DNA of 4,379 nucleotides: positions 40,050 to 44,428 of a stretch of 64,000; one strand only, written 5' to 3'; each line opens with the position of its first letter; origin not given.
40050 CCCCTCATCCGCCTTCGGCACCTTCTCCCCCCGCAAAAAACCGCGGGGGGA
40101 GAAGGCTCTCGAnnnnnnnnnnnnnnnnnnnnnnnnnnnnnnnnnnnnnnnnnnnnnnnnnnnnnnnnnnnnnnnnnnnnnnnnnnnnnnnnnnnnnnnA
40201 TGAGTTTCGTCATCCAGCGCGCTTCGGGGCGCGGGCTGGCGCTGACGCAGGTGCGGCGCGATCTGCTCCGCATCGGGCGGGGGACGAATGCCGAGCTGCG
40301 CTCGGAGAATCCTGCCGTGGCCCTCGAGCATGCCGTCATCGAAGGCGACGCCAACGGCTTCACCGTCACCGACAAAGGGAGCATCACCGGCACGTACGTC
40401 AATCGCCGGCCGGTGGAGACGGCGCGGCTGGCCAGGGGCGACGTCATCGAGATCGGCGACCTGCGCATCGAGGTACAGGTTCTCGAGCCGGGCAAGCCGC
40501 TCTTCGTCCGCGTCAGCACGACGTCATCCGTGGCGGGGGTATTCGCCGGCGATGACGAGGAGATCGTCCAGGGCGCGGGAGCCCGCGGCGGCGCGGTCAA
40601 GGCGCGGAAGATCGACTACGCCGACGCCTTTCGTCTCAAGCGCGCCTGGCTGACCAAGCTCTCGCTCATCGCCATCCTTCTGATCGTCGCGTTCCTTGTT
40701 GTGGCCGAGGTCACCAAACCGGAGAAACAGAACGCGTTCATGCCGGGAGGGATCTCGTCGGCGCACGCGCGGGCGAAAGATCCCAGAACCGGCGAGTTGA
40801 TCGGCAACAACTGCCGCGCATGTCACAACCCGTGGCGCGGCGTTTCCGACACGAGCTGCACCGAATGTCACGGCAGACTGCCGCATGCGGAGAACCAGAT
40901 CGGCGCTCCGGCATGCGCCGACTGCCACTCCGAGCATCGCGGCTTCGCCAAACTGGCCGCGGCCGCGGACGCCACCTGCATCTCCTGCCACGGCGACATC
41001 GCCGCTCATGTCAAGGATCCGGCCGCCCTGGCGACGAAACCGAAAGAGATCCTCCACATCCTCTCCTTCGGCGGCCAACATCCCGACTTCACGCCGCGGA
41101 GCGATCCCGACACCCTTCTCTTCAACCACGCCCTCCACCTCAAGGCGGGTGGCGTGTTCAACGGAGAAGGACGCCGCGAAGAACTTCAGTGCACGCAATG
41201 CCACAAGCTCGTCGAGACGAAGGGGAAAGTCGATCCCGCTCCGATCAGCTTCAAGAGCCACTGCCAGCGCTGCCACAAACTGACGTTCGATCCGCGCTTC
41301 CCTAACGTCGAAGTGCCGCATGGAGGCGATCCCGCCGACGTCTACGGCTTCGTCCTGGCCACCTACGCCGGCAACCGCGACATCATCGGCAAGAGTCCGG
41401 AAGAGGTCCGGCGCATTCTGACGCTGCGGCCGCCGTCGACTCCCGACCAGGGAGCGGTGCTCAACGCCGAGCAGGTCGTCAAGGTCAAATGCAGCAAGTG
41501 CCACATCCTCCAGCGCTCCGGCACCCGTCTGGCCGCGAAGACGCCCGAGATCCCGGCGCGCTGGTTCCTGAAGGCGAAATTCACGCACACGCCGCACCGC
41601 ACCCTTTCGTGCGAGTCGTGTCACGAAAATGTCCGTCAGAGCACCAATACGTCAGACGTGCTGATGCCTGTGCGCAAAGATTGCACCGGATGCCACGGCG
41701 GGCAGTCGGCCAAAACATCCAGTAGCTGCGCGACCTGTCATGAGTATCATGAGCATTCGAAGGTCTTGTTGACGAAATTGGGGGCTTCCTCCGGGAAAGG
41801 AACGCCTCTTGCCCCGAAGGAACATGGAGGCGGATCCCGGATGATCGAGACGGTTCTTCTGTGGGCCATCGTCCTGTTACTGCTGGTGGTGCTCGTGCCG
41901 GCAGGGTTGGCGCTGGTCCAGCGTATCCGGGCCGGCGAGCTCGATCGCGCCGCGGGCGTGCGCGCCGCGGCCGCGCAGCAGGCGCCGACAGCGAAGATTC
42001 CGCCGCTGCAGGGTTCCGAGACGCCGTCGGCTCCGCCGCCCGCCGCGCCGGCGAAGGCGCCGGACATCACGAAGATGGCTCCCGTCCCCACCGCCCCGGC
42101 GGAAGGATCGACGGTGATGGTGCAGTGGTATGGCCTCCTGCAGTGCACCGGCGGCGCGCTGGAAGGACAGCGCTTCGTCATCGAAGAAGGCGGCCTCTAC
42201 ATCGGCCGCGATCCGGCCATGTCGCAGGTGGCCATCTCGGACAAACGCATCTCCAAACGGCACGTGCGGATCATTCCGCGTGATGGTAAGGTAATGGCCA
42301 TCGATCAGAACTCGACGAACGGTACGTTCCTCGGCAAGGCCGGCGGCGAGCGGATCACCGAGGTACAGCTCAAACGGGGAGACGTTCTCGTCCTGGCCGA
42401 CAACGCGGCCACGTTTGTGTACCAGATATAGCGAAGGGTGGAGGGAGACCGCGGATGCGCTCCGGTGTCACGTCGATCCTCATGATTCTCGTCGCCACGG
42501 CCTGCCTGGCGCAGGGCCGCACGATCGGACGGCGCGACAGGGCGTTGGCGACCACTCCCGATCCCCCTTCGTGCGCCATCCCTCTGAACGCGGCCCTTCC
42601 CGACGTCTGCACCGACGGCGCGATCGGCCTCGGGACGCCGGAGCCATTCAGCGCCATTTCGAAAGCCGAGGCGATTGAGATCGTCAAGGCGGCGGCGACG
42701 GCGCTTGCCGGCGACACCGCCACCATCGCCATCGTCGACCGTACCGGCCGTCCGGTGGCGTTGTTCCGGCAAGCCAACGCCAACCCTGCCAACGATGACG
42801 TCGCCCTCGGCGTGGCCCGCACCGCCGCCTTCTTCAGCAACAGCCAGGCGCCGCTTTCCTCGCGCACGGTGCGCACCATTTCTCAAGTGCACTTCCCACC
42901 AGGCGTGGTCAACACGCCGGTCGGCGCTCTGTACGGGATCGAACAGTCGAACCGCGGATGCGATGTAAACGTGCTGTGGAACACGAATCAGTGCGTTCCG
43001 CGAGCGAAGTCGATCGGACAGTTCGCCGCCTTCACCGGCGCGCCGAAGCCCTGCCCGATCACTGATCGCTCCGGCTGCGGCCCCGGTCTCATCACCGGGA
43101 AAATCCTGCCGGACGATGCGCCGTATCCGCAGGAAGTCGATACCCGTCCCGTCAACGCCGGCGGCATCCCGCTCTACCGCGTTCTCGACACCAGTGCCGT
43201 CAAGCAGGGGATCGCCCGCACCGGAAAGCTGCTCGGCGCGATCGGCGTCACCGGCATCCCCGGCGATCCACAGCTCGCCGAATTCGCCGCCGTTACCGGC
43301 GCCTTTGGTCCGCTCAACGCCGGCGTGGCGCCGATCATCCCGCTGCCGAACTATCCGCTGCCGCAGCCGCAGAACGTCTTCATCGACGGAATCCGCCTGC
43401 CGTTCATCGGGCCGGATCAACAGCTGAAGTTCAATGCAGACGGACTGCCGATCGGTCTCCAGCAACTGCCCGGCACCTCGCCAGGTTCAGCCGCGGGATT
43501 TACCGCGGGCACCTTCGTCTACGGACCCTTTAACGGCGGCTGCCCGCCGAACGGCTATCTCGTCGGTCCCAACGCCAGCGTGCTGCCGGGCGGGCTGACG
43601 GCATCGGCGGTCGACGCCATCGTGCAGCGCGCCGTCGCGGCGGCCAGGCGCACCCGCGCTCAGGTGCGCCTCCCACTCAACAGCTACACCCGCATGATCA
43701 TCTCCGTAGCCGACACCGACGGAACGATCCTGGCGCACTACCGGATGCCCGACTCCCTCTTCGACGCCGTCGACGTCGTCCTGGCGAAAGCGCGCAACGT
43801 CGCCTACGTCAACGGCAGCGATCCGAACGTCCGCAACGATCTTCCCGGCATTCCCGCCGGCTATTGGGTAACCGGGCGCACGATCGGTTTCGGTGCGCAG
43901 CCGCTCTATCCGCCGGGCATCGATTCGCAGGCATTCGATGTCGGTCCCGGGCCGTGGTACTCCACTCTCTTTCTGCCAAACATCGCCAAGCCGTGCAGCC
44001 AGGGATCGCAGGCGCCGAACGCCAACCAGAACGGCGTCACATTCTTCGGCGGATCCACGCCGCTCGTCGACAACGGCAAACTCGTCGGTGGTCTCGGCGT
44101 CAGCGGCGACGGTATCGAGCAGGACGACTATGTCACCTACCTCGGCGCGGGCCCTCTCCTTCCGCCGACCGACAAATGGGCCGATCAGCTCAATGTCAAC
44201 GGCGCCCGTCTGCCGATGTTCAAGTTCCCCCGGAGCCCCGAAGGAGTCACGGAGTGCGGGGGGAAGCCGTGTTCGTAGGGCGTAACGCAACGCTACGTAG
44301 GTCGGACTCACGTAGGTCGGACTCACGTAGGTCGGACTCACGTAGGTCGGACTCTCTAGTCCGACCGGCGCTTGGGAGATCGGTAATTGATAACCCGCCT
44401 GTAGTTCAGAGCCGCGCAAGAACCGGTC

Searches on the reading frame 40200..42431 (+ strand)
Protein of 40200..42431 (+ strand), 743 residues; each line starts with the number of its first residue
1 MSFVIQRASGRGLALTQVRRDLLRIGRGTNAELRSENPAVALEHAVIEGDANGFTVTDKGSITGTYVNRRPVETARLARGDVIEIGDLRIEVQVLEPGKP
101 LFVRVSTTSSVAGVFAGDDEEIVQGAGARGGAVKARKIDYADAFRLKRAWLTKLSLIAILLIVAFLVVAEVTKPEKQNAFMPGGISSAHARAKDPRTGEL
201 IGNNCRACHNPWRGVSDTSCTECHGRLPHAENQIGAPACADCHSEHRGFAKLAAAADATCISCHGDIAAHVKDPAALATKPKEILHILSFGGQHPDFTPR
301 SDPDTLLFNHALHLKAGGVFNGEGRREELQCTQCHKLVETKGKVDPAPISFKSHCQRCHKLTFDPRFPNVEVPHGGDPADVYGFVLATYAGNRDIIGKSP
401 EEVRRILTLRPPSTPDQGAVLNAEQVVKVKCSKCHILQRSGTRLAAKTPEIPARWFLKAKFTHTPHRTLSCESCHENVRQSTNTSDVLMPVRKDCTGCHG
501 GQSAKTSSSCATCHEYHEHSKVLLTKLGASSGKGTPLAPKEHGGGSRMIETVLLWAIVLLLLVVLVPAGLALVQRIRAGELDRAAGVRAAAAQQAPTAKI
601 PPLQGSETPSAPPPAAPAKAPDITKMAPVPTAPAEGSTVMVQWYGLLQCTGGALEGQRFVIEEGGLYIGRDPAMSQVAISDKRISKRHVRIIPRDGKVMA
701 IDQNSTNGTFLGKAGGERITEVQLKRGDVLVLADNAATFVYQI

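Call 8: search_protein_families(library=pfam, proteins=[window:40200-42431:+], max_evalue=0.01)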
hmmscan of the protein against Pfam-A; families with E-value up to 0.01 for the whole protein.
window:40200-42431:+ (743 aa): 7 families
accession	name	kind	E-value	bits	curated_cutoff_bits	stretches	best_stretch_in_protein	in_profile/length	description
PF00498.31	FHA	-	1.1e-26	93.4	20.7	2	667-732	2-66/67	FHA domain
PF16697.10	Yop-YscD_cpl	-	2e-18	66.9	33.2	2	18-91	14-89/94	Inner membrane component of T3SS, cytoplasmic domain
PF14522.11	Cytochrome_C7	-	5.1e-13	49.1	24.8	2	460-515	2-67/67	Cytochrome c7 and related cytochrome c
PF14537.11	Cytochrom_c3_2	-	1.9e-08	35.1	25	1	238-281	8-50/79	Cytochrome c3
PF22113.1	Mtrc-MtrF_II-IV_dom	-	2.7e-06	27.5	30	1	330-519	8-168/176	Outer membrane cytochrome MtrC/MtrF-like, domains II/IV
PF09699.15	Paired_CXXCH_1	-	0.0019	18.3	20.6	0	238-267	8-39/41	Doubled CXXCH motif (Paired_CXXCH_1)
PF02085.21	Cytochrom_CIII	-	0.0028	18.4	22.9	1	454-483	16-45/101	Class III cytochrome C family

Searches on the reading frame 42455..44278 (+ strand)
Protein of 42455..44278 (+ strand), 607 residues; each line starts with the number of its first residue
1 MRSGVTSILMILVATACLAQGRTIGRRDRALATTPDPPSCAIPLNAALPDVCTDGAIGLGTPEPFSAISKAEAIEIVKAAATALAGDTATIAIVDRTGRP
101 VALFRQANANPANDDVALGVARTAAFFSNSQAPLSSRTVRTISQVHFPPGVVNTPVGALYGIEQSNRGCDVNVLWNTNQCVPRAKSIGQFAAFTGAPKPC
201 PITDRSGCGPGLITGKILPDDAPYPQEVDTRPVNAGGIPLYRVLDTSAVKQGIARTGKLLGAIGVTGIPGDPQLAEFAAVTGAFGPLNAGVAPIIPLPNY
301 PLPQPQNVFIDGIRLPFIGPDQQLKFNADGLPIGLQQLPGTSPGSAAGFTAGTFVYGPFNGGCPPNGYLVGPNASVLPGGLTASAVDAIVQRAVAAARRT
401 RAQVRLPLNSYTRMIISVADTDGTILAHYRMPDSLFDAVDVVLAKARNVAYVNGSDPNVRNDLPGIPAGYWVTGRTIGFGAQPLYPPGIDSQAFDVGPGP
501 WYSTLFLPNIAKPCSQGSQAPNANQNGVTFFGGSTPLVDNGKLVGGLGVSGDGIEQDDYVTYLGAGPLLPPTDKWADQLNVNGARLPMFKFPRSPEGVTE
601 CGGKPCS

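Call 8: search_protein_families(library=pfam, proteins=[window:42455-44278:+], max_evalue=0.01)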
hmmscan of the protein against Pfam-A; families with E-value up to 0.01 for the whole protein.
window:42455-44278:+ (607 aa): 1 family
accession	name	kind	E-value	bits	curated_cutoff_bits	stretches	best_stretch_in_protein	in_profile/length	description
PF03928.20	HbpS-like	-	1.5e-23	83.7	25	2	382-560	2-122/128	Haem degrading protein HbpS-like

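Call 81: search_solved_structures(query=window:42455-44275:+, max_evalue=0.01)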
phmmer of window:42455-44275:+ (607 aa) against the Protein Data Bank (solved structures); distinct sequences matched with E-value up to 0.01: 3.
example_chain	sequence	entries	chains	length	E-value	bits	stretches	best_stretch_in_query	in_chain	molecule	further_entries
6bws_A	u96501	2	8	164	1.8e-07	33.5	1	522-567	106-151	Glycolate utilization protein | Efga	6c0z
5cx7_A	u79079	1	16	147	2.8e-05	26.2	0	524-560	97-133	ATP:cob(I)alamin adenosyltransferase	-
2a2l_A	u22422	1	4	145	3.3e-05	26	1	523-560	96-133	unknown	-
